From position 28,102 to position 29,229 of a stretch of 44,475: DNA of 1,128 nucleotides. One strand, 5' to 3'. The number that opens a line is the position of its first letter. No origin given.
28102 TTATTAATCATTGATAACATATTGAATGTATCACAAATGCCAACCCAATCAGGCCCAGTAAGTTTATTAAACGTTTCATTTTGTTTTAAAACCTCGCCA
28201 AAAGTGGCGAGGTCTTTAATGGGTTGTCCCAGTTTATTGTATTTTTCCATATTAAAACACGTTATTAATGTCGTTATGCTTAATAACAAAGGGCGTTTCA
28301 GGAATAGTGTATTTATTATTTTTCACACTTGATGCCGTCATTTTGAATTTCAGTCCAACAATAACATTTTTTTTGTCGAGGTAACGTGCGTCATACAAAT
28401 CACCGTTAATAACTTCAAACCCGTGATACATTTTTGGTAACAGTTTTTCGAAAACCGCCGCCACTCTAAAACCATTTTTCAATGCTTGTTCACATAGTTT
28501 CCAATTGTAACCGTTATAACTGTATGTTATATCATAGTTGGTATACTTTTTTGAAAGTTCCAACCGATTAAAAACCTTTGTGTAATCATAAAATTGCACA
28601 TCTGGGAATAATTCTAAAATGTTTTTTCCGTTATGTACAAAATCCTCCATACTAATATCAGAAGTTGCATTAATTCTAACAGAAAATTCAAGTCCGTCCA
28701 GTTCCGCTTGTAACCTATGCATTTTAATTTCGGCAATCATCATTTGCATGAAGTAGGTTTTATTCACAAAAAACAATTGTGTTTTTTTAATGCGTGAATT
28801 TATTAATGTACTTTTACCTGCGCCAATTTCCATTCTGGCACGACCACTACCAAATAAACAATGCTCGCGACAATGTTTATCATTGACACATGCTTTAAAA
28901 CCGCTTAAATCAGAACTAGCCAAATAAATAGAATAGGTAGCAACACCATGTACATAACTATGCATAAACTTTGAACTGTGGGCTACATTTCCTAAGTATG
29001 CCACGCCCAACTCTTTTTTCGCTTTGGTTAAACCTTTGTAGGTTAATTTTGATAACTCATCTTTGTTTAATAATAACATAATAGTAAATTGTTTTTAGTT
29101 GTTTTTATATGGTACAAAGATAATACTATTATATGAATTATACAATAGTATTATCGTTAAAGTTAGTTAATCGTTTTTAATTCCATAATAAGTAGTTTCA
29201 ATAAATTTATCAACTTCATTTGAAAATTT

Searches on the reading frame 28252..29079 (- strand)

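Call 35: search_protein_families(library=phrogs, proteins=[window:28252-29079:-], max_evalue=0.001)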
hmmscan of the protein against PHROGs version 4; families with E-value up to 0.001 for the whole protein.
window:28252-29079:- (275 aa): 2 families
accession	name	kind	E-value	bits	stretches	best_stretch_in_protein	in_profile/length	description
phrog_1617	-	unknown function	2e-40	139.6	1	45-252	55-262/273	-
phrog_1392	-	unknown function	2.6e-07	31.3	1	107-211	124-227/296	-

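Call 36: search_protein_families(library=pfam, proteins=[window:28252-29079:-], max_evalue=0.001)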
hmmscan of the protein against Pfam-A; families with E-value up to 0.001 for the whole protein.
window:28252-29079:- (275 aa): 1 family
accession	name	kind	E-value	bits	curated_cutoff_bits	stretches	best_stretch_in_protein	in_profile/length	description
PF17338.8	GP88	-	2.7e-28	99.8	24.4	1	51-247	27-219/230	Gene product 88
